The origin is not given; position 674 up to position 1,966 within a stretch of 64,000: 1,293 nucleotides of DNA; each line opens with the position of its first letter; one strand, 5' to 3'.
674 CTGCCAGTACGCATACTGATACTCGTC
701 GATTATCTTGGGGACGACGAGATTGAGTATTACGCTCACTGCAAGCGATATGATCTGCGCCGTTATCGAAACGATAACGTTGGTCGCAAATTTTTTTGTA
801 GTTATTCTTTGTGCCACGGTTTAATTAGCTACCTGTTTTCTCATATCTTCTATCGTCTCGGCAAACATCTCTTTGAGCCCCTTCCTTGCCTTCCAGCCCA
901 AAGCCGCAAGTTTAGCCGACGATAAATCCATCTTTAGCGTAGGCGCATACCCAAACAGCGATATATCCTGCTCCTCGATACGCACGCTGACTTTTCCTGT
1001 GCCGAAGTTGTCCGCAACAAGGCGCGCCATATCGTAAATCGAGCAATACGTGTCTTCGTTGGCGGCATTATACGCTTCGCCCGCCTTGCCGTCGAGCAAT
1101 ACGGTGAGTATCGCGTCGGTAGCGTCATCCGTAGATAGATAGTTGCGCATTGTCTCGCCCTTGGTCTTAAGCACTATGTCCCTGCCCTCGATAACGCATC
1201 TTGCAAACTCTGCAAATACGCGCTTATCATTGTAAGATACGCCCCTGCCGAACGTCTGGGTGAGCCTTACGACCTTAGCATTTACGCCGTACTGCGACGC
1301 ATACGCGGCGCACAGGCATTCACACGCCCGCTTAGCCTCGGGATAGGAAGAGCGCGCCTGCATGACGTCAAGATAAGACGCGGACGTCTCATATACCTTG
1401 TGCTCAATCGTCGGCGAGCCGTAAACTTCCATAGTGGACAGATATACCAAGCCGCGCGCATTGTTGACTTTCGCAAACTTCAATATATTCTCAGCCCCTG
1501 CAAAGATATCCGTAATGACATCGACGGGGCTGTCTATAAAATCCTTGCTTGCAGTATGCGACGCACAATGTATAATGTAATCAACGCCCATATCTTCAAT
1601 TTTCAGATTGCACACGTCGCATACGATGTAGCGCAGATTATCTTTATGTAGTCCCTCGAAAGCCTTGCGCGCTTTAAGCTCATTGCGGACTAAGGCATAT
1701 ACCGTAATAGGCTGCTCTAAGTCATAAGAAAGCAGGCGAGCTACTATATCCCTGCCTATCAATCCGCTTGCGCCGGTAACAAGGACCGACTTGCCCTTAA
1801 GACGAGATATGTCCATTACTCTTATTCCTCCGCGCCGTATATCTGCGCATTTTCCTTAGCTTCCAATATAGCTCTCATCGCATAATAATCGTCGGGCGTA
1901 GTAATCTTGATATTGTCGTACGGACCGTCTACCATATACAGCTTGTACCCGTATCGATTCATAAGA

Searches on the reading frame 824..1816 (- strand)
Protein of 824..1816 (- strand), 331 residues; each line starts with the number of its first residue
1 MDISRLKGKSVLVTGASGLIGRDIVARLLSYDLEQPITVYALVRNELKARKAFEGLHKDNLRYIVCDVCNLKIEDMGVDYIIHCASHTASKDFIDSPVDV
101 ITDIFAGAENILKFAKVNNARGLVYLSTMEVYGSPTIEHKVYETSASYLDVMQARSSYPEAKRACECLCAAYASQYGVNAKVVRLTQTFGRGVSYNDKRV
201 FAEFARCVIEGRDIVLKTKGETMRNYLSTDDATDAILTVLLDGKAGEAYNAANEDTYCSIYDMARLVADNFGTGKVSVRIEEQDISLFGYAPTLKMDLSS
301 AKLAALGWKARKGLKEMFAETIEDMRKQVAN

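Call 37: find_encoding_contigs(protein=window:824-1816:-, flank=10000, max_places=4)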
Protein window:824-1816:- (331 aa): 1 contig read that carries it; 1 place shown.
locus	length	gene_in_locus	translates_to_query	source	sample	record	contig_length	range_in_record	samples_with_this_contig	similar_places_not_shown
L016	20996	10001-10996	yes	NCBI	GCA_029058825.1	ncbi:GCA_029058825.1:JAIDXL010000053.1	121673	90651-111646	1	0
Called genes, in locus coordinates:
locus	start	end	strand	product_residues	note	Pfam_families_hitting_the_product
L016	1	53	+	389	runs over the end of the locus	PF01545:Cation_efflux, PF16916:ZT_dimer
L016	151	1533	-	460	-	PF00285:Citrate_synt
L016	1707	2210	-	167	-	PF03061:4HBT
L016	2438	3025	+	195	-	PF13189:Cytidylate_kin2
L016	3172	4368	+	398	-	PF00155:Aminotran_1_2, PF01041:DegT_DnrJ_EryC1, PF01053:Cys_Met_Meta_PP (weak)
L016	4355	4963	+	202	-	PF02397:Bac_transf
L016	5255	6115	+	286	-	PF00535:Glycos_transf_2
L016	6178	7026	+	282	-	PF04991:LicD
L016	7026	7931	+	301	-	PF00535:Glycos_transf_2, PF13641:Glyco_tranf_2_3 (weak)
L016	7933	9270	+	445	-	-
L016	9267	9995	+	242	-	PF00483:NTP_transferase (weak), PF01128:IspD, PF12804:NTP_transf_3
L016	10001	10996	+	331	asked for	PF01370:Epimerase, PF02719:Polysacc_synt_2 (weak), PF04321:RmlD_sub_bind, PF01073:3Beta_HSD, PF07993:NAD_binding_4 (faint), PF13460:NAD_binding_10 (weak), PF16363:GDP_Man_Dehyd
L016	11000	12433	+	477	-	PF01943:Polysacc_synt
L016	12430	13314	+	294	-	PF00483:NTP_transferase, PF12804:NTP_transf_3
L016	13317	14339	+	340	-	PF01073:3Beta_HSD, PF01370:Epimerase, PF02719:Polysacc_synt_2, PF04321:RmlD_sub_bind, PF16363:GDP_Man_Dehyd, PF07993:NAD_binding_4 (weak)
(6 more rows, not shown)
